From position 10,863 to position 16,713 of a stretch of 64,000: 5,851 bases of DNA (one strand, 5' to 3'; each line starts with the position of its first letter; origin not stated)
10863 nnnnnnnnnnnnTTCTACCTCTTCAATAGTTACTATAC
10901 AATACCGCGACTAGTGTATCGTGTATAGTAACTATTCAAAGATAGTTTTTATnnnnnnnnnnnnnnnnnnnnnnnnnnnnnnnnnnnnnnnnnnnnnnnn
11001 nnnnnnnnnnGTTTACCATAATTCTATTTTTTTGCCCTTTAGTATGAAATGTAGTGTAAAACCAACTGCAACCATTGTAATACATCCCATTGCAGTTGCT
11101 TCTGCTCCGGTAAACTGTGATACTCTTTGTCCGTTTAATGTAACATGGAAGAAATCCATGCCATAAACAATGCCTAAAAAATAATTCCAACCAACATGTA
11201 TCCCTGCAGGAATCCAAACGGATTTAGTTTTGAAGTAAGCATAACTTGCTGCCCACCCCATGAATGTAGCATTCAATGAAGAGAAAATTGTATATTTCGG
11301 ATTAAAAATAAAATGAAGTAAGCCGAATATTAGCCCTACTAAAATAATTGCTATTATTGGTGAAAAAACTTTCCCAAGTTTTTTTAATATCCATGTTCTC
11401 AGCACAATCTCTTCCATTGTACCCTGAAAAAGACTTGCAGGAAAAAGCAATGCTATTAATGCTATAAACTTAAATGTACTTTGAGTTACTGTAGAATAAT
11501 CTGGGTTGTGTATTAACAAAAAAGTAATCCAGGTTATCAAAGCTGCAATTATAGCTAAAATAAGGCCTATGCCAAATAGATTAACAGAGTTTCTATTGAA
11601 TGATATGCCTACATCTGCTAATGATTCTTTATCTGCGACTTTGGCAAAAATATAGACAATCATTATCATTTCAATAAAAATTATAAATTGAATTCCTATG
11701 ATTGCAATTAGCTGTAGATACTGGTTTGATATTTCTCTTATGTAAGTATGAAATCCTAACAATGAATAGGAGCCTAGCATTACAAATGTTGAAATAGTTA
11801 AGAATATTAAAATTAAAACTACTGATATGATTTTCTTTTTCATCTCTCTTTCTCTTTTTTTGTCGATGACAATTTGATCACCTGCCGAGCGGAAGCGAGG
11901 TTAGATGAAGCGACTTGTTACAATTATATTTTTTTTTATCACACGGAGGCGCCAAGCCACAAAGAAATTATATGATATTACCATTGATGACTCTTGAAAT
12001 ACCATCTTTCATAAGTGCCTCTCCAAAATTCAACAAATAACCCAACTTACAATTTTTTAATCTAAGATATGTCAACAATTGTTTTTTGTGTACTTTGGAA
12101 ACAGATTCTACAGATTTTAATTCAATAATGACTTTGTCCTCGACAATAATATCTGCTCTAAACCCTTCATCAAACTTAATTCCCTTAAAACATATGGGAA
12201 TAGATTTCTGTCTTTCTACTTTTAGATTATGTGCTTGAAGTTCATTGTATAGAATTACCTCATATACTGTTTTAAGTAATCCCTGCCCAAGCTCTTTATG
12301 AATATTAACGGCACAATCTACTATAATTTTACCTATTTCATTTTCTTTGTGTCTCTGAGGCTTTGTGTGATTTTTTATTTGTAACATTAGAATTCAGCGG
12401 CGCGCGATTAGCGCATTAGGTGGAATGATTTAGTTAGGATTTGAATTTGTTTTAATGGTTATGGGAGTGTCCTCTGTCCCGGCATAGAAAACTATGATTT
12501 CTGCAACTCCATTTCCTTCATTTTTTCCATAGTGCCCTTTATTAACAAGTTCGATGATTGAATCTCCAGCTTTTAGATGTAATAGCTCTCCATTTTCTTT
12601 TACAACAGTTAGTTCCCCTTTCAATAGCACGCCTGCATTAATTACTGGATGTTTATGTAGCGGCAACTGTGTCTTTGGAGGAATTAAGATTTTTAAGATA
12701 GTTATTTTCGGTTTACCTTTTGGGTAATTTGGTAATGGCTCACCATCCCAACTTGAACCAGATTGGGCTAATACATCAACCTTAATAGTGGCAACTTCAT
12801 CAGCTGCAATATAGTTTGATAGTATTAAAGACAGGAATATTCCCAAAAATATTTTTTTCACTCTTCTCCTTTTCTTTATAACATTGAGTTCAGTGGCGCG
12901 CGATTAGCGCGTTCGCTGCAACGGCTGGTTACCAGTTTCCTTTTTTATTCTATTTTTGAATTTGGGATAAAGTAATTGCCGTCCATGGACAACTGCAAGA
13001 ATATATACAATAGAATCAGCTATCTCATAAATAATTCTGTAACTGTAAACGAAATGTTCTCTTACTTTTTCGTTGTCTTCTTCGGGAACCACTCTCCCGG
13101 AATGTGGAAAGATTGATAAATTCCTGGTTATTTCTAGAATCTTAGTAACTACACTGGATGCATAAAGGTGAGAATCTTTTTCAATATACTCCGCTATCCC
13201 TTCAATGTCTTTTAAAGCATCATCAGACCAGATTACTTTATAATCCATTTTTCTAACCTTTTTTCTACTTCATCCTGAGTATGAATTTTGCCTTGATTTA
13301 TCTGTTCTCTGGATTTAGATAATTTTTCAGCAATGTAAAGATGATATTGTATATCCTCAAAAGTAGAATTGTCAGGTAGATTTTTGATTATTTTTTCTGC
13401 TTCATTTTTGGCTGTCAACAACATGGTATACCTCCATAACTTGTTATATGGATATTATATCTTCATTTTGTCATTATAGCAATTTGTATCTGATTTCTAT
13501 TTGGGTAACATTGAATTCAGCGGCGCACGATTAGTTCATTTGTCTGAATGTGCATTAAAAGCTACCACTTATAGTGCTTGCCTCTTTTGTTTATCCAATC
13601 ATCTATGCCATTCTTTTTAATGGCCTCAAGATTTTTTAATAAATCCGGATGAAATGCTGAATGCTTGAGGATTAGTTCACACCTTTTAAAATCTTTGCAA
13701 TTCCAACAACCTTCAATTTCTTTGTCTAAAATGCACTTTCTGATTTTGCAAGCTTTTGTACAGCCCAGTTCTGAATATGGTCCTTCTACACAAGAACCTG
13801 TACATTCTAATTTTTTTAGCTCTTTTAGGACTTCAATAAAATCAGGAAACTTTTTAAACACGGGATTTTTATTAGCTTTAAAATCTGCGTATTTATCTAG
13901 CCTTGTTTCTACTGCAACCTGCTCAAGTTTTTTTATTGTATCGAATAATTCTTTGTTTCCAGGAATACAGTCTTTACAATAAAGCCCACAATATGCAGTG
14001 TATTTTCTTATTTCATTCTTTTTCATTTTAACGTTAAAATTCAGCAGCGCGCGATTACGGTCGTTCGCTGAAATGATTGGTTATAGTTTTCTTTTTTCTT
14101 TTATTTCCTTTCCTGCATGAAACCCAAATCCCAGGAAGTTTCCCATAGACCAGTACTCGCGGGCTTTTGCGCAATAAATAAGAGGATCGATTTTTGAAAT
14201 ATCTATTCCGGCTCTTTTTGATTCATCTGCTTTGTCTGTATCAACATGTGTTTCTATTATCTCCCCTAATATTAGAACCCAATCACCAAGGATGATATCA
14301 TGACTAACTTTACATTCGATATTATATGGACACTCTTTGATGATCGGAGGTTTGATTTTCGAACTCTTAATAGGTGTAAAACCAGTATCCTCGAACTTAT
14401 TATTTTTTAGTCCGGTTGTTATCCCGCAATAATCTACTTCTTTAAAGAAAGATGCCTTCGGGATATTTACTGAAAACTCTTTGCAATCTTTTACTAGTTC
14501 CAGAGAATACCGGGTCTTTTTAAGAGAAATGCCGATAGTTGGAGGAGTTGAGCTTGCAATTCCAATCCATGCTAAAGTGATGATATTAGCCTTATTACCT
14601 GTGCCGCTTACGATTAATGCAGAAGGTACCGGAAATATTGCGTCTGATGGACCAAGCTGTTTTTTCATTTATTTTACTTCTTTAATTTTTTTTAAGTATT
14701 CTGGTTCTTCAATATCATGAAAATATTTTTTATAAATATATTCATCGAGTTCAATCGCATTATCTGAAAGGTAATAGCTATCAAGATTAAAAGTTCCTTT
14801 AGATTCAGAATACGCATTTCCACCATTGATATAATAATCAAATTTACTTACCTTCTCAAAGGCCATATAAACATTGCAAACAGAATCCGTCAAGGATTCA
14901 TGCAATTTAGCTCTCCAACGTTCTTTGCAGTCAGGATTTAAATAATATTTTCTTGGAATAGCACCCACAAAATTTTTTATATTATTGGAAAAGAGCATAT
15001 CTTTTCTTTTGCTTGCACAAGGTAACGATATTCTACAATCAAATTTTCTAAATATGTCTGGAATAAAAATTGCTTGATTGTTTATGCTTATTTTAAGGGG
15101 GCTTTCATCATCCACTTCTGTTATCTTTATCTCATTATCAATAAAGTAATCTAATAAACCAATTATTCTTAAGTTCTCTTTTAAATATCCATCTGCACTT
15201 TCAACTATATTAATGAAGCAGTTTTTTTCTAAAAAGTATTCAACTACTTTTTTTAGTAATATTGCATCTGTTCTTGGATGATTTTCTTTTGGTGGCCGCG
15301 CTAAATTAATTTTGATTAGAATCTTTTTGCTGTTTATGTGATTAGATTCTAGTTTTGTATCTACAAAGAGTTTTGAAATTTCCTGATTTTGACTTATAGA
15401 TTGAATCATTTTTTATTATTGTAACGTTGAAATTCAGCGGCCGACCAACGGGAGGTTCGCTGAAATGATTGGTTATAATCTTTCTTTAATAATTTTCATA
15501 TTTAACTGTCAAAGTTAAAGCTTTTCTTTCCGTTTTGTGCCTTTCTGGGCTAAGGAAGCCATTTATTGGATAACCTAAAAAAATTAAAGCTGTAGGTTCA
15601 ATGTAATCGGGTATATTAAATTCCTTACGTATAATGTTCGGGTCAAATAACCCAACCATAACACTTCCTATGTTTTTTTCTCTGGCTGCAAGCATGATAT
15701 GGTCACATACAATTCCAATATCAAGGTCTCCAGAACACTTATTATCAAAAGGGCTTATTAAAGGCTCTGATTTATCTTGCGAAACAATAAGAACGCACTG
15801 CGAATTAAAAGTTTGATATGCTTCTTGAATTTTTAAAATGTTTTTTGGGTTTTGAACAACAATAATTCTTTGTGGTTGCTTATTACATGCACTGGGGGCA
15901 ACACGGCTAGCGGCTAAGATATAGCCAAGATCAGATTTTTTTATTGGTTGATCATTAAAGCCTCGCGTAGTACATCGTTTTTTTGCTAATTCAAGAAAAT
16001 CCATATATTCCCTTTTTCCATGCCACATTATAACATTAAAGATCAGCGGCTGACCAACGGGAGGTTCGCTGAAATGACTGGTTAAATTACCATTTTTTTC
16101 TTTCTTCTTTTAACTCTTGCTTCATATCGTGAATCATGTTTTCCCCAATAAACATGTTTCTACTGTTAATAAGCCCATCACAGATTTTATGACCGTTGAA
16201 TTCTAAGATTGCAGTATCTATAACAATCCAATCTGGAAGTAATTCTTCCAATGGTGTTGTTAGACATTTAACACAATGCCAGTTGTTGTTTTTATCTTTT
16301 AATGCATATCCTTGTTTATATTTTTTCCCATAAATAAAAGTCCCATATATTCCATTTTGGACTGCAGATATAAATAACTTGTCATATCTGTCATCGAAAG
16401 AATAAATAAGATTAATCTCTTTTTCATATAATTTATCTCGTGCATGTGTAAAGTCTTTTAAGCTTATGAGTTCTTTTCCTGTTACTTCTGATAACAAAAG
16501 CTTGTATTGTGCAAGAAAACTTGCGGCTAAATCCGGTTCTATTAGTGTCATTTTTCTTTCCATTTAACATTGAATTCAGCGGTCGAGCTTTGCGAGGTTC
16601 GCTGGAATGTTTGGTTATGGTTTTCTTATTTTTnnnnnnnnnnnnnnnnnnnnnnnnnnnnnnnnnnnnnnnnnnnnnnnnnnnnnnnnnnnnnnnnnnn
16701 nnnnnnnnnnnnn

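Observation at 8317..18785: Seventeen-cassette chromosomal integron abutting a decayed integrase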

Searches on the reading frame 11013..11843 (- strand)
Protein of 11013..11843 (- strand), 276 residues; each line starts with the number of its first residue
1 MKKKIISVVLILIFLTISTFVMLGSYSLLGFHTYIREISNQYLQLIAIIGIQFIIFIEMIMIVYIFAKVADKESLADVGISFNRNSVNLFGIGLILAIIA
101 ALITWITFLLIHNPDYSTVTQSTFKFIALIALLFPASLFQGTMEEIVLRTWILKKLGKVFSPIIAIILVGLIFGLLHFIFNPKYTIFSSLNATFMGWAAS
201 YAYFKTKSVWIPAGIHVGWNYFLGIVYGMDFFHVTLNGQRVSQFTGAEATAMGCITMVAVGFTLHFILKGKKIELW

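Call 7: search_protein_families(library=pfam, proteins=[window:11013-11843:-], max_evalue=0.01)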
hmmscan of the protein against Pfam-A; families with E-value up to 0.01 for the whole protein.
window:11013-11843:- (276 aa): 1 family
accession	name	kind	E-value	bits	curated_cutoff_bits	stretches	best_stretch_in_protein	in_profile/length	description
PF02517.21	Rce1-like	-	8.2e-19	68.1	22.4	1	129-222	4-93/93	Type II CAAX prenyl endopeptidase Rce1-like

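Call 59: search_protein_families(library=padloc, proteins=[window:11013-11843:-], max_evalue=0.001)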
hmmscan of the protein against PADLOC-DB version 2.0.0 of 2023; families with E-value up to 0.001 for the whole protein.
window:11013-11843:- (276 aa): 0 families

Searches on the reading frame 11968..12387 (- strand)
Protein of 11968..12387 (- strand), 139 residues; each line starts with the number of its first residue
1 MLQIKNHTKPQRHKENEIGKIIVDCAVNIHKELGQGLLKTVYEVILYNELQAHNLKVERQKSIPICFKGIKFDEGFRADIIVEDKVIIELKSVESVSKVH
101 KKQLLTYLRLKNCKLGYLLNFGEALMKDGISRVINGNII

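Call 7: search_protein_families(library=pfam, proteins=[window:11968-12387:-], max_evalue=0.01)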
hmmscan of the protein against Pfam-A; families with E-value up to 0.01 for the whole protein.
window:11968-12387:- (139 aa): 1 family
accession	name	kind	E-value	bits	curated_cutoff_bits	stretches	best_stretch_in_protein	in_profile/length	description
PF13366.12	PDDEXK_3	-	8.2e-39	133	22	1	17-133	2-117/117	PD-(D/E)XK nuclease superfamily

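Call 59: search_protein_families(library=padloc, proteins=[window:11968-12387:-], max_evalue=0.001)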
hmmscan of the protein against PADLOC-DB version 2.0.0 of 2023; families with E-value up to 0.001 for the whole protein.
window:11968-12387:- (139 aa): 1 family
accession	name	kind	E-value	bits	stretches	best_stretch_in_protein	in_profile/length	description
PDLC03797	RTasPDDEXK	-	0.00078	17.2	1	60-114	119-173/226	DRT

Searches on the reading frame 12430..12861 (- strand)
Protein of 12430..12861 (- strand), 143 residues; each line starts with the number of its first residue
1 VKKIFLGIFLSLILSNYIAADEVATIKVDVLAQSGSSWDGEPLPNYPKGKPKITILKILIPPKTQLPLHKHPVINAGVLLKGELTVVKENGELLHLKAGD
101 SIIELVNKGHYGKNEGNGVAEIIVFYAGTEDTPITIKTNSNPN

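Call 7: search_protein_families(library=pfam, proteins=[window:12430-12861:-], max_evalue=0.01)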
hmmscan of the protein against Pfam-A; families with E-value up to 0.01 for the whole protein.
window:12430-12861:- (143 aa): 2 families
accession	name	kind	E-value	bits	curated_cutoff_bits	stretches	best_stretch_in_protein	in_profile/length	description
PF07883.17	Cupin_2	-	3.2e-11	43.2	27.2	1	59-126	4-70/70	Cupin domain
PF16867.11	DMSP_lyase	-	0.0089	16.2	27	0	51-112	93-153/162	Dimethlysulfonioproprionate lyase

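Call 59: search_protein_families(library=padloc, proteins=[window:12430-12861:-], max_evalue=0.001)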
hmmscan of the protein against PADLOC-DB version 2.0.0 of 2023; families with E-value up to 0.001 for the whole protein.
window:12430-12861:- (143 aa): 0 families

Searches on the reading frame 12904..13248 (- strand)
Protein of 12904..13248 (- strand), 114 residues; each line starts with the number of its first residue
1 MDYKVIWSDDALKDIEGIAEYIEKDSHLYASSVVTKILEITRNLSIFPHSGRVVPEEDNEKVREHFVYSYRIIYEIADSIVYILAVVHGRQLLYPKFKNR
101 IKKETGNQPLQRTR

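Call 7: search_protein_families(library=pfam, proteins=[window:12904-13248:-], max_evalue=0.01)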
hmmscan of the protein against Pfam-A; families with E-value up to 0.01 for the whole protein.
window:12904-13248:- (114 aa): 1 family
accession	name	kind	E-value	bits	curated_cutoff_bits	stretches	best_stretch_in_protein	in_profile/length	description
PF05016.21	ParE_toxin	-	1.7e-18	67.4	23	1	5-92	1-88/89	ParE toxin of type II toxin-antitoxin system, parDE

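Call 59: search_protein_families(library=padloc, proteins=[window:12904-13248:-], max_evalue=0.001)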
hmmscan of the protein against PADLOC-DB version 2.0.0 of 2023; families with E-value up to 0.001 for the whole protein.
window:12904-13248:- (114 aa): 0 families

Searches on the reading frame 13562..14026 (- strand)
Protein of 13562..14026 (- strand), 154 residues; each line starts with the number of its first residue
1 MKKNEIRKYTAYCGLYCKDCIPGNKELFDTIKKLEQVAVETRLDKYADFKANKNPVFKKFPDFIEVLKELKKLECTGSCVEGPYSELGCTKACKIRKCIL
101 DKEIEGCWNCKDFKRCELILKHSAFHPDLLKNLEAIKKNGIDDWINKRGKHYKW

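Call 8: search_protein_families(library=pfam, proteins=[window:13562-14026:-], max_evalue=0.01)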
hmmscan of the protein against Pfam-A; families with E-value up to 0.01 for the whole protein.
window:13562-14026:- (154 aa): 2 families
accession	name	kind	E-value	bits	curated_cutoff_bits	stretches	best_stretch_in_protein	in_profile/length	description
PF12675.12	DUF3795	-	2.1e-11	44.6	22.6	1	10-118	2-80/83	Protein of unknown function (DUF3795)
PF17915.7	zf_Rg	-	0.0012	18.7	25.5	1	5-36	16-47/49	Reverse gyrase zinc finger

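Call 60: search_protein_families(library=padloc, proteins=[window:13562-14026:-], max_evalue=0.001)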
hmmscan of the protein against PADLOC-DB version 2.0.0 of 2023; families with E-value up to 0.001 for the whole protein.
window:13562-14026:- (154 aa): 0 families

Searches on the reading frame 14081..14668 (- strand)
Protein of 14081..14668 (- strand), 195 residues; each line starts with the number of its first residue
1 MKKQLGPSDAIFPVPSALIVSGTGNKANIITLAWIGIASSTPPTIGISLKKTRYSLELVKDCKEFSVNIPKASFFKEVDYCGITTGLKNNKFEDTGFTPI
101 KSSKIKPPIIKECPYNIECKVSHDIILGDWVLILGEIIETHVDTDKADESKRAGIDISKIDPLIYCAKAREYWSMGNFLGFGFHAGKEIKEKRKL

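Call 8: search_protein_families(library=pfam, proteins=[window:14081-14668:-], max_evalue=0.01)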
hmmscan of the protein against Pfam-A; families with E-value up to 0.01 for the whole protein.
window:14081-14668:- (195 aa): 1 family
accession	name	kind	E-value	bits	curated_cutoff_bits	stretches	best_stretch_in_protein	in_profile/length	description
PF01613.24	Flavin_Reduct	-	1.4e-27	97.1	27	1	12-171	4-150/153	Flavin reductase like domain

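Call 60: search_protein_families(library=padloc, proteins=[window:14081-14668:-], max_evalue=0.001)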
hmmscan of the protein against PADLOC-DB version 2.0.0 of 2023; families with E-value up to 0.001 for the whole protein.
window:14081-14668:- (195 aa): 0 families

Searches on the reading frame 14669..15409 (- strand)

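Call 8: search_protein_families(library=pfam, proteins=[window:14669-15409:-], max_evalue=0.01)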
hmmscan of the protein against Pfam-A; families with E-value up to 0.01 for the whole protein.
window:14669-15409:- (246 aa): 1 family
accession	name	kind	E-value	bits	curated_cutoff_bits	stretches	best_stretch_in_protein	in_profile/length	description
PF04015.17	DUF362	-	3e-12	47.5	24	1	30-224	1-197/200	Domain of unknown function (DUF362)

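Call 60: search_protein_families(library=padloc, proteins=[window:14669-15409:-], max_evalue=0.001)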
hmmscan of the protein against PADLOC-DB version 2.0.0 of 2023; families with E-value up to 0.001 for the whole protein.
window:14669-15409:- (246 aa): 0 families

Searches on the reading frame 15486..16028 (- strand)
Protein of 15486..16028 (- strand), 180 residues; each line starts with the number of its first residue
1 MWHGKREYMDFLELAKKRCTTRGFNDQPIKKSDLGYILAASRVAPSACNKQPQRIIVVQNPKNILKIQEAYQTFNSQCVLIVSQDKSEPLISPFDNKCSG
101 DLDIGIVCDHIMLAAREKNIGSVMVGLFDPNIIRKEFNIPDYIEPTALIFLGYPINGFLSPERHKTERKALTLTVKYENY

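Call 8: search_protein_families(library=pfam, proteins=[window:15486-16028:-], max_evalue=0.01)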
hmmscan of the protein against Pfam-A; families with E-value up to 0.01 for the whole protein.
window:15486-16028:- (180 aa): 2 families
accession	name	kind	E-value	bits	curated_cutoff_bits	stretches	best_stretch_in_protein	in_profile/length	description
PF00881.29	Nitroreductase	-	2e-20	74.1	23.5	2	16-70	2-56/167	Nitroreductase family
PF14512.11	TM1586_NiRdase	-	4.7e-07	30.1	27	1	34-115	160-215/215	Putative TM nitroreductase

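Call 60: search_protein_families(library=padloc, proteins=[window:15486-16028:-], max_evalue=0.001)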
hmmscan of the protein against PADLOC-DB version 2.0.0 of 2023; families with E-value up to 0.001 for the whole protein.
window:15486-16028:- (180 aa): 0 families

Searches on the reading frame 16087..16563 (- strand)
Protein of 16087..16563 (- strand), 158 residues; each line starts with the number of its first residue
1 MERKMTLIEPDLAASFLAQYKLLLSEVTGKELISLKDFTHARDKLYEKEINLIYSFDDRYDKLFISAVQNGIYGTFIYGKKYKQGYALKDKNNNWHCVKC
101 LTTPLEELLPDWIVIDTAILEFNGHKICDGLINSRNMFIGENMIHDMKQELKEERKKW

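Call 8: search_protein_families(library=pfam, proteins=[window:16087-16563:-], max_evalue=0.01)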
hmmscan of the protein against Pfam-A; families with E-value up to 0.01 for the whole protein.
window:16087-16563:- (158 aa): 0 families

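Call 9: search_protein_families(library=ncbifam, proteins=[window:16087-16563:-], max_evalue=0.01)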
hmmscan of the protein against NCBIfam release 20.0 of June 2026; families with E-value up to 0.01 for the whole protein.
window:16087-16563:- (158 aa): 0 families

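Call 60: search_protein_families(library=padloc, proteins=[window:16087-16563:-], max_evalue=0.001)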
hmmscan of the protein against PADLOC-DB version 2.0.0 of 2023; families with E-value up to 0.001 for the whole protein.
window:16087-16563:- (158 aa): 0 families
